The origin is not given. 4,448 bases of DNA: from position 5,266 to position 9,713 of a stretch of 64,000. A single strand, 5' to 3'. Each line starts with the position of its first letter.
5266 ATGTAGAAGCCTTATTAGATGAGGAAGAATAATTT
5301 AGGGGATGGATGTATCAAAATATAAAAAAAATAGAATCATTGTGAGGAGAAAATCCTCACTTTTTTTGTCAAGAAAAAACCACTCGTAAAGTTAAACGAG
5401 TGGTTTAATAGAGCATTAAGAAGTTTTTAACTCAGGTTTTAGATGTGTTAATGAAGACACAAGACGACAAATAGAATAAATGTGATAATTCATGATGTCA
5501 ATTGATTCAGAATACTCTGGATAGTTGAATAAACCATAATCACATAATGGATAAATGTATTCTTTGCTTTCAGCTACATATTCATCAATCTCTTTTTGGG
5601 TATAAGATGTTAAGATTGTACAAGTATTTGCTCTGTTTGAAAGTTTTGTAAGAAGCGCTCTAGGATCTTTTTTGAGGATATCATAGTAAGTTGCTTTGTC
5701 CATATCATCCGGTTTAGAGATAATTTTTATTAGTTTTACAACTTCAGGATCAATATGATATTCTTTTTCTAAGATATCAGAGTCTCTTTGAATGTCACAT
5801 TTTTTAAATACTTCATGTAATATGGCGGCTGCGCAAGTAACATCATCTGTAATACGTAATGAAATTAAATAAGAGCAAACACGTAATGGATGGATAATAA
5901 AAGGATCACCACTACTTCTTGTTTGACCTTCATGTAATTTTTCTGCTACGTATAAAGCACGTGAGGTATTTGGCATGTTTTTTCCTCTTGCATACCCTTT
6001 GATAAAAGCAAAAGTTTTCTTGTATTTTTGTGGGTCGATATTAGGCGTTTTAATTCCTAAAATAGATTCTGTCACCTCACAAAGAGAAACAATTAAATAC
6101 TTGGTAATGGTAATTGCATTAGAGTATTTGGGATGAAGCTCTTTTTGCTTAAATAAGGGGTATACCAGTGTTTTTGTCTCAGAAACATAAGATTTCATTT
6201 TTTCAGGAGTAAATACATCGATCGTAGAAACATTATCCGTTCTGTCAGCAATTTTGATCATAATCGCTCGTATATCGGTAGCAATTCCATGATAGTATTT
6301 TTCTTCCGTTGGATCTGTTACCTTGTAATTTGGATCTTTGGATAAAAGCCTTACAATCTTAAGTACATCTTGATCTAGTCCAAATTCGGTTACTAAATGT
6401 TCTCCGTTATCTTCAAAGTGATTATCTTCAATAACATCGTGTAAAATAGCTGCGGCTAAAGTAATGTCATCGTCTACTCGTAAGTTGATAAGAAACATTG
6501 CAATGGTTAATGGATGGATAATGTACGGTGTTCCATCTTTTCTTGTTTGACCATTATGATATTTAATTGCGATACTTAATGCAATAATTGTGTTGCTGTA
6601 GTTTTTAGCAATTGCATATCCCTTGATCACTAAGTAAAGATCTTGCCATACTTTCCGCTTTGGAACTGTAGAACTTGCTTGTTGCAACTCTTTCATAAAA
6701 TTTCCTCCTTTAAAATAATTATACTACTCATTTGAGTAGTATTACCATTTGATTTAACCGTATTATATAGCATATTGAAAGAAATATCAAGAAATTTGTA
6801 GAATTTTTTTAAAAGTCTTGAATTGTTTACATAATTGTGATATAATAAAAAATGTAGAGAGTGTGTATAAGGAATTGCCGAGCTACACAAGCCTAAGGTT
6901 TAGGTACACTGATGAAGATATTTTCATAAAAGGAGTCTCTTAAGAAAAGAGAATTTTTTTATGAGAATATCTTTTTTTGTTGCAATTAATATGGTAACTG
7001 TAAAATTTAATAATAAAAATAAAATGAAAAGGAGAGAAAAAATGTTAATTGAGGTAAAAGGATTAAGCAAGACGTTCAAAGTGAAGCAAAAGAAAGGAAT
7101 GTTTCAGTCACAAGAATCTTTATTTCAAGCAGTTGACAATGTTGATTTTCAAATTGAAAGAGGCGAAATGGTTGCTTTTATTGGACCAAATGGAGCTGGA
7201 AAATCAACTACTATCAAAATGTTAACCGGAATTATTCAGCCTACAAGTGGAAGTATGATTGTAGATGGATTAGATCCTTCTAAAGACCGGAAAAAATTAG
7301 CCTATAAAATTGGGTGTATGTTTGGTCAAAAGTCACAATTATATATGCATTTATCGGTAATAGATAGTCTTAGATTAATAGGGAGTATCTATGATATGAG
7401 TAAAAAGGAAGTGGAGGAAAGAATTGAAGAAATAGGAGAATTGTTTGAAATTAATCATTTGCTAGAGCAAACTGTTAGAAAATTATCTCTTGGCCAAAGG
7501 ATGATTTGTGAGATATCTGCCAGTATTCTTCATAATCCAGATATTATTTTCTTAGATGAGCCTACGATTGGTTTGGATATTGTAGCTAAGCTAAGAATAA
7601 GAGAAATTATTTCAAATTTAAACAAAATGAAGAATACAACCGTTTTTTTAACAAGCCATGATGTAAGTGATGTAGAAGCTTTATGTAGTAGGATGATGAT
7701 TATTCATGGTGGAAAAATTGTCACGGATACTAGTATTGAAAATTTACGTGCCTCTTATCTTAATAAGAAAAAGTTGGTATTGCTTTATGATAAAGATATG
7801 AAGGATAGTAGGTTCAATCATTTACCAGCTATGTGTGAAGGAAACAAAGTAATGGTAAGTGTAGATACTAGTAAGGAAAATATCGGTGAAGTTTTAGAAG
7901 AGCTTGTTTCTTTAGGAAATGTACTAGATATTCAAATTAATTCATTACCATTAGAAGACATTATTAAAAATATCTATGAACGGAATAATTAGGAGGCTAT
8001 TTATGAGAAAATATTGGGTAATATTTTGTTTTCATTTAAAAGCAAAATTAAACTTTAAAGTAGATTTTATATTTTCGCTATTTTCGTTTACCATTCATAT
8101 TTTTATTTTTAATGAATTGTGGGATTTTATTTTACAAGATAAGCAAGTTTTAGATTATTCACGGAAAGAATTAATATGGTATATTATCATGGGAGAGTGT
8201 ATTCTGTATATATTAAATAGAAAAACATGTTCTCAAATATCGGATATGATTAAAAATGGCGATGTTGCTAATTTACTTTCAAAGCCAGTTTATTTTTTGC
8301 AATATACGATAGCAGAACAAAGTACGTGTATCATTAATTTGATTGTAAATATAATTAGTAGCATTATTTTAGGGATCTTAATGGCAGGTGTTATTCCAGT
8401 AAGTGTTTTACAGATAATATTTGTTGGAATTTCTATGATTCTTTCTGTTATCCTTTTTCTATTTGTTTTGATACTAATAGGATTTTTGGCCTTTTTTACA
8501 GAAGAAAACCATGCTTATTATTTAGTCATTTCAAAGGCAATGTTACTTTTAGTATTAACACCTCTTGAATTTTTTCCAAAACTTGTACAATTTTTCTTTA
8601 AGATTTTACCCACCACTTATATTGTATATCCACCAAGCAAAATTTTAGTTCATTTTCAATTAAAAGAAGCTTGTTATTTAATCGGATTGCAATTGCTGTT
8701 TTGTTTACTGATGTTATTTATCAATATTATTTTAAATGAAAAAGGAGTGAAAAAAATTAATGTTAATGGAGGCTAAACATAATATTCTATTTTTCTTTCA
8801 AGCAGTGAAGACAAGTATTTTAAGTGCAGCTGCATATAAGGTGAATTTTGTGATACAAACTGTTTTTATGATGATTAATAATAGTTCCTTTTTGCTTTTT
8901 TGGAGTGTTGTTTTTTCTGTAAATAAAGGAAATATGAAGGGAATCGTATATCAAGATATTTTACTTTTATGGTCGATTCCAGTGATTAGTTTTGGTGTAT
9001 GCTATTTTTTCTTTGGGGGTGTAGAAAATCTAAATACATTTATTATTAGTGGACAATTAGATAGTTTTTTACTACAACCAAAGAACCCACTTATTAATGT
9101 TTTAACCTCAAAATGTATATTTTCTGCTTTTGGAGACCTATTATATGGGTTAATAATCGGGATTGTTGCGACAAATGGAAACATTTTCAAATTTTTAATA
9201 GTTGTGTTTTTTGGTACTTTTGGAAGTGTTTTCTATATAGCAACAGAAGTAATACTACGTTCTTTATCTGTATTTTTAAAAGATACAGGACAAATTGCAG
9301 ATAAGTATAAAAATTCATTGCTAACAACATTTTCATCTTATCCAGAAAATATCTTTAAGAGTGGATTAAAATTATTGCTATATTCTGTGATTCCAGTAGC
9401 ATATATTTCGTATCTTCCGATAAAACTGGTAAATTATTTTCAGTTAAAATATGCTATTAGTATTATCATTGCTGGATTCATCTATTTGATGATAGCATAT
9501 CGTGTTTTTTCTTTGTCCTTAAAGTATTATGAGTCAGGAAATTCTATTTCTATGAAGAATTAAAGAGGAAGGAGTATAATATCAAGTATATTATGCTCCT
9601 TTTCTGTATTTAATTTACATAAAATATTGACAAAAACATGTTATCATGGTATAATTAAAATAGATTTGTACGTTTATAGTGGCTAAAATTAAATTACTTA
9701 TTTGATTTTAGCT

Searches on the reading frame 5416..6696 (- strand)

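Call 9: search_protein_families(library=pfam, proteins=[window:5416-6696:-], max_evalue=0.00001)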
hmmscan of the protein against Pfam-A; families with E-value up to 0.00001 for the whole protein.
window:5416-6696:- (426 aa): 2 families
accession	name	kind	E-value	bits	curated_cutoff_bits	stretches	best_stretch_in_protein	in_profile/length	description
PF13328.12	HD_4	-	7.5e-29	100.9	27.2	2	39-178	1-146/156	HD domain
PF01966.28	HD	-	1.2e-09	38.9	22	1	59-155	2-115/116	HD domain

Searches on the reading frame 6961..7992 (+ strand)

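Call 9: search_protein_families(library=pfam, proteins=[window:6961-7992:+], max_evalue=0.00001)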
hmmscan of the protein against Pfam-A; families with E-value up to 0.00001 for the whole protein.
window:6961-7992:+ (343 aa): 2 families
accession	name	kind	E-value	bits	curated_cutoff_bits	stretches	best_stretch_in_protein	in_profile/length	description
PF00005.33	ABC_tran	-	3.2e-29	102.7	25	1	59-202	2-136/137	ABC transporter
PF13304.12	AAA_21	-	1.7e-12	48.5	27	1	144-234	206-299/304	AAA domain, putative AbiEii toxin, Type IV TA system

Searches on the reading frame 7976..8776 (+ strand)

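Call 9: search_protein_families(library=pfam, proteins=[window:7976-8776:+], max_evalue=0.00001)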
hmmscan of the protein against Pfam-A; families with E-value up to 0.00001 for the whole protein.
window:7976-8776:+ (266 aa): 1 family
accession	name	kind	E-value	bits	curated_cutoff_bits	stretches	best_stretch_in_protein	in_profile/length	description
PF06182.17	ABC2_membrane_6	-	1.1e-09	38.9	22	1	53-261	16-225/229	ABC-2 family transporter protein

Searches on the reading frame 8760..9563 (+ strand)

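Call 9: search_protein_families(library=pfam, proteins=[window:8760-9563:+], max_evalue=0.00001)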
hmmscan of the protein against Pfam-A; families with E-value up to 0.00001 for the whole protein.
window:8760-9563:+ (267 aa): 1 family
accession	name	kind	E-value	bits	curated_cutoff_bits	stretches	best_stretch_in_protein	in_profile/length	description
PF06182.17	ABC2_membrane_6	-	2.1e-20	74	22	1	42-259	5-227/229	ABC-2 family transporter protein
